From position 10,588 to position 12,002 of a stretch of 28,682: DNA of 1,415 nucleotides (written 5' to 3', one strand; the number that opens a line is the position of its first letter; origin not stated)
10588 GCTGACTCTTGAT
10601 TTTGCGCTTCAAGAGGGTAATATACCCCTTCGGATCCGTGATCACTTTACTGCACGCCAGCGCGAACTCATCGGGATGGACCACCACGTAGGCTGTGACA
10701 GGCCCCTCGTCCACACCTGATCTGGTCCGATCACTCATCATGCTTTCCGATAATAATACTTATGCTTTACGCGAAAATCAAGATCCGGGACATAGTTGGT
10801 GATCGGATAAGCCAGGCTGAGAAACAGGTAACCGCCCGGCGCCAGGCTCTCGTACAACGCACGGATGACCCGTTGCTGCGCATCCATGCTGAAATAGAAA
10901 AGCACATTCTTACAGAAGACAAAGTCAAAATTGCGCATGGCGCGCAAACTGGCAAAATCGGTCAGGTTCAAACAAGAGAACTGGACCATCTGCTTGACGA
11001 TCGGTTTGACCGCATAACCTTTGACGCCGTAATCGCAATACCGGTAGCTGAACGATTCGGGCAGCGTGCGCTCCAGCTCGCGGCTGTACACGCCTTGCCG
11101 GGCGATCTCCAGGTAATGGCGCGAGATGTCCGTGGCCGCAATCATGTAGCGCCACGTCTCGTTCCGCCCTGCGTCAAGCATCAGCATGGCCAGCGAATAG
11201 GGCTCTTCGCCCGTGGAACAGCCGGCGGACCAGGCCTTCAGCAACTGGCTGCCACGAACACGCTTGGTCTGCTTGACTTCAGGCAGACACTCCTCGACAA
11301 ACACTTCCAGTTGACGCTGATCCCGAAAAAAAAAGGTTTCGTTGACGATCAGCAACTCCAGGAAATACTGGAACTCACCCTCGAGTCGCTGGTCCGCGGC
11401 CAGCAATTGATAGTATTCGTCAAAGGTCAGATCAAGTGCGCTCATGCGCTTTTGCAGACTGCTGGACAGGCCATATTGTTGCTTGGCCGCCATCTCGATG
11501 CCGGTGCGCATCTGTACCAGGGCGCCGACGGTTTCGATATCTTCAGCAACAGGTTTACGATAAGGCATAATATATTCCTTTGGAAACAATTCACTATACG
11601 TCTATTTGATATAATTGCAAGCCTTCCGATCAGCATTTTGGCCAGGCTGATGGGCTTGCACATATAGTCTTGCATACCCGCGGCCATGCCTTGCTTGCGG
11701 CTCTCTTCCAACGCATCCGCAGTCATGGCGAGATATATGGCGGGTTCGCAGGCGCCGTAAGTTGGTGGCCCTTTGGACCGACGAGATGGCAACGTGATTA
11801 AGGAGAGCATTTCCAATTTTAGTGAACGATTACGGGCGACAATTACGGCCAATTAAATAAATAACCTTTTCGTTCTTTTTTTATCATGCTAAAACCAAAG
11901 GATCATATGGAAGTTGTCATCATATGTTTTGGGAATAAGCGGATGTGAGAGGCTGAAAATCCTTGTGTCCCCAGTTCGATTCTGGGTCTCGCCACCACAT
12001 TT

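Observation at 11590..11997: Rearrangement breakpoint: truncated receiver gene, AT-rich spacer and a tRNA-Phe 3' fragment next to galK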

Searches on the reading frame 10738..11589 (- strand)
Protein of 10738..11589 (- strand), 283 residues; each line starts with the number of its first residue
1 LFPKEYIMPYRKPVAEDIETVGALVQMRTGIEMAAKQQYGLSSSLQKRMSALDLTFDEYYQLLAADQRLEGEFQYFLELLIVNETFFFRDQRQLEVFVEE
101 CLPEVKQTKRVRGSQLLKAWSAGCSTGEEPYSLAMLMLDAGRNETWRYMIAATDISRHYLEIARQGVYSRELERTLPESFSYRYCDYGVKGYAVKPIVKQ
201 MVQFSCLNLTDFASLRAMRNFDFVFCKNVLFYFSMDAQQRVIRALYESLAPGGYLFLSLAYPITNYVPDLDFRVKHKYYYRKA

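Call 7: search_protein_families(library=pfam, proteins=[window:10738-11589:-], max_evalue=0.01)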
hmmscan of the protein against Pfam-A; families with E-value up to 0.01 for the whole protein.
window:10738-11589:- (283 aa): 7 families
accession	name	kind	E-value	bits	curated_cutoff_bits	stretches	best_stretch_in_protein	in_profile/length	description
PF01739.24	CheR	-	2.2e-49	168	27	1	83-257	1-173/195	CheR methyltransferase, SAM binding domain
PF08241.18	Methyltransf_11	-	5.3e-06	27.4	21.2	1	198-257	43-95/95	Methyltransferase domain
PF03705.20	CheR_N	-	1e-05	25.6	27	1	17-66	2-52/53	CheR methyltransferase, all-alpha domain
PF08242.18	Methyltransf_12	-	1.6e-05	26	30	1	202-255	51-98/98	Methyltransferase domain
PF13649.12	Methyltransf_25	-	1.7e-05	25.9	27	1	202-253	48-97/97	Methyltransferase domain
PF13847.12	Methyltransf_31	-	0.0024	18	27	0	202-258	56-110/145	Methyltransferase domain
PF13489.12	Methyltransf_23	-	0.0044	17.2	27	1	149-259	46-118/164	Methyltransferase domain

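Call 11: find_encoding_contigs(protein=window:10738-11568:-, flank=10000, max_places=6)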
Protein window:10738-11568:- (276 aa): no gene with exactly this product is on record in the collection.

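Call 22: find_homologous_proteins(query=window:10738-11568:-, max_evalue=1e-10)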
Query window:10738-11568:- (276 aa): 4612 proteins with E <= 1e-10 among 5202 candidates; the best 120 are listed.
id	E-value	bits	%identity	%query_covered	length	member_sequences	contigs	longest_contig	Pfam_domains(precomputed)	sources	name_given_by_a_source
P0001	3.3e-181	619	100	100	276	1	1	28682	PF03705.21,PF13649.13,PF01739.25,PF08241.19,PF08242.19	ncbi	-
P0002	3.3e-55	206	39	100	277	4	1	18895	PF01739.25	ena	-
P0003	1.0e-53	201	41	88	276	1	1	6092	PF03705.21,PF13649.13,PF01739.25,PF08242.19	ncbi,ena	-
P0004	5.1e-51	192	39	97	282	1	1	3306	PF13847.13,PF13649.13,PF01739.25,PF08241.19,PF08242.19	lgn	-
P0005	5.6e-51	192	45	77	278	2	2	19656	PF13649.13,PF01739.25,PF08241.19,PF08242.19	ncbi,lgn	-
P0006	9.3e-48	181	36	97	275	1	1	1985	PF13847.13,PF03705.21,PF13649.13,PF01739.25,PF08241.19,PF08242.19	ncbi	-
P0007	5.1e-47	179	40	89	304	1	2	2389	PF03705.21,PF01739.25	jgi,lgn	-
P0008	6.6e-47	178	36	97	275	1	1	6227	PF13847.13,PF03705.21,PF13649.13,PF01739.25,PF08241.19,PF08242.19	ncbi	-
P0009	4.8e-46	176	39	92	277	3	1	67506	PF03705.21,PF01739.25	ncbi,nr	ncbi:MAG: chemotaxis protein CheR [Desulfuromonas sp.]|nr:MAG: chemotaxis protein CheR [Desulfuromon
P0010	5.8e-46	175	39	88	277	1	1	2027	PF03705.21,PF01739.25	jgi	jgi:chemotaxis protein methyltransferase CheR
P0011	7.1e-46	175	40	80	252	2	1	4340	PF13847.13,PF01739.25,PF08241.19,PF08242.19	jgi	jgi:chemotaxis protein methyltransferase CheR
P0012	3.3e-45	173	38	97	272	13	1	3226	PF03705.21,PF01739.25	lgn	-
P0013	1.2e-44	171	37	85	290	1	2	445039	PF03705.21,PF01739.25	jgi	jgi:chemotaxis protein methyltransferase CheR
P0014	1.4e-43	167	40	84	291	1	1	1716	PF03705.21,PF01739.25,PF08242.19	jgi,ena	-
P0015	2.0e-43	167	37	97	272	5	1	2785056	PF03705.21,PF01739.25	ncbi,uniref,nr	ncbi:CheR family methyltransferase [Thermoanaerobacter wiegelii]|uniref:protein-glutamate O-methyltr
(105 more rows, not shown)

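Call 23: find_encoding_contigs(protein=P0001, flank=10000, max_places=3)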
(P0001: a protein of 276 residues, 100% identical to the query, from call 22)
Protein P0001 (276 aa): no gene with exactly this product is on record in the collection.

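Call 24: find_encoding_contigs(protein=P0002, flank=10000, max_places=3)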
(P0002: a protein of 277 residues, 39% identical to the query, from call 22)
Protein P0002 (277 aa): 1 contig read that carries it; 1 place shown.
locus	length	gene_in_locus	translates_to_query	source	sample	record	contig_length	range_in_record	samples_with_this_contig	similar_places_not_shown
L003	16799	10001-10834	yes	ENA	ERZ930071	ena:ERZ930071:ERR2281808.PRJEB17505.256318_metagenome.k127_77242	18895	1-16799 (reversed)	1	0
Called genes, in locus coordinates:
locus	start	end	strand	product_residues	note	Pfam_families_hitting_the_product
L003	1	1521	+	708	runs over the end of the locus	PF03030:H_PPase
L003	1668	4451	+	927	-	PF00989:PAS, PF00989:PAS, PF08448:PAS_4, PF13426:PAS_9, PF00512:HisKA, PF02518:HATPase_c, PF00072:Response_reg, PF01627:Hpt, +4 more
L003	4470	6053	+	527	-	PF03853:YjeF_N, PF01256:Carb_kinase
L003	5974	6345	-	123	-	PF00072:Response_reg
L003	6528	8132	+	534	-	PF06418:CTP_synth_N, PF00117:GATase, PF07722:Peptidase_C26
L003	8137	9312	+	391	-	PF03968:LptD_N (weak)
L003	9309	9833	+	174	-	PF00254:FKBP_C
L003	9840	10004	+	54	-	-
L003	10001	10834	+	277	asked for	PF01739:CheR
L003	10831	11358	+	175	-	-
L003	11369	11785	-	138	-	-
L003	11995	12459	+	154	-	-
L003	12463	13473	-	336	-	-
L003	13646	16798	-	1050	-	?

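Call 25: find_encoding_contigs(protein=P0005, flank=10000, max_places=3)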
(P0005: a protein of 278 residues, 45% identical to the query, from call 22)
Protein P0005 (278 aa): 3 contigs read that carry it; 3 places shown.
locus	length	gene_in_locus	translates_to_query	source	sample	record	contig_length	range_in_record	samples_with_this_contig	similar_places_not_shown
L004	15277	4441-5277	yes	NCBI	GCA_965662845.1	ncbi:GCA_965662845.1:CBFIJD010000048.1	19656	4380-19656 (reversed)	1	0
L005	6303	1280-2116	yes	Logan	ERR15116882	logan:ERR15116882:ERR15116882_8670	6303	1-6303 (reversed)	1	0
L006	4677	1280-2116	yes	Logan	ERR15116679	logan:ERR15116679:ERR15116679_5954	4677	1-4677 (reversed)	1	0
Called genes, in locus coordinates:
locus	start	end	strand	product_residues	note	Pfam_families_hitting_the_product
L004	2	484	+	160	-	?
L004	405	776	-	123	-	PF00072:Response_reg (weak)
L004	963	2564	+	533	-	PF06418:CTP_synth_N, PF00117:GATase, PF07722:Peptidase_C26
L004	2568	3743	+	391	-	PF06835:LptC (faint), PF03968:LptD_N (weak)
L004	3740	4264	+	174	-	PF00254:FKBP_C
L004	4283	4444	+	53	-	-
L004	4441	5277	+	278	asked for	PF01739:CheR, PF08241:Methyltransf_11 (faint), PF08242:Methyltransf_12 (weak), PF13649:Methyltransf_25 (faint)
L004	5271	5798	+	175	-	-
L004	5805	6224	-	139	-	-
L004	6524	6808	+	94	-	-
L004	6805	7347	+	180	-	-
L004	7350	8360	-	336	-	-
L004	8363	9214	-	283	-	PF01112:Asparaginase_2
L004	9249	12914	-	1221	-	PF13424:TPR_12, PF24885:TPR_NPHP3, PF13424:TPR_12, PF17874:TPR_MalT, PF24885:TPR_NPHP3, PF13424:TPR_12, PF13424:TPR_12, PF24885:TPR_NPHP3, +19 more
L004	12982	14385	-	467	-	PF00890:FAD_binding_2 (weak), PF01134:GIDA (weak), PF07992:Pyr_redox_2, PF12831:FAD_oxidored, PF13450:NAD_binding_8 (weak), PF13738:Pyr_redox_3, PF00070:Pyr_redox, PF02852:Pyr_redox_dim, +5 more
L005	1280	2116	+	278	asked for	PF01739:CheR, PF08241:Methyltransf_11 (faint), PF08242:Methyltransf_12 (weak), PF13649:Methyltransf_25 (faint)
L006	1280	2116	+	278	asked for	PF01739:CheR, PF08241:Methyltransf_11 (faint), PF08242:Methyltransf_12 (weak), PF13649:Methyltransf_25 (faint)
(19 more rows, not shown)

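Call 63: list_cluster_members(proteins=[P0001, P0121])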
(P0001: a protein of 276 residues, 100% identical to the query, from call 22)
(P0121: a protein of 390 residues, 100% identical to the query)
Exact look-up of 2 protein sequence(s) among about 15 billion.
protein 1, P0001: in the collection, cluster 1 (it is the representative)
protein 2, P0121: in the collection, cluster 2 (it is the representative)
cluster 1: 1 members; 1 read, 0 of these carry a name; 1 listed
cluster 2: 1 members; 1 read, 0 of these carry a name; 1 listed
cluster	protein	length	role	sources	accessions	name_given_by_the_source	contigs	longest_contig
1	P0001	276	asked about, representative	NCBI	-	-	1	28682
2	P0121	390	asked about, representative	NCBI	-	-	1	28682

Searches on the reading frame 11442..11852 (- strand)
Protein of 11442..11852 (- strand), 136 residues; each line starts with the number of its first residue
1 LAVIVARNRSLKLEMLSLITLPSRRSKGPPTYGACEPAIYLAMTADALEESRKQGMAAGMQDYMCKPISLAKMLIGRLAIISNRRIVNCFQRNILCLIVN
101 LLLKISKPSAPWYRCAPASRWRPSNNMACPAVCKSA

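Call 7: search_protein_families(library=pfam, proteins=[window:11442-11852:-], max_evalue=0.01)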
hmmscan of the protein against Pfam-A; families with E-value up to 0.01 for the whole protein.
window:11442-11852:- (136 aa): 0 families
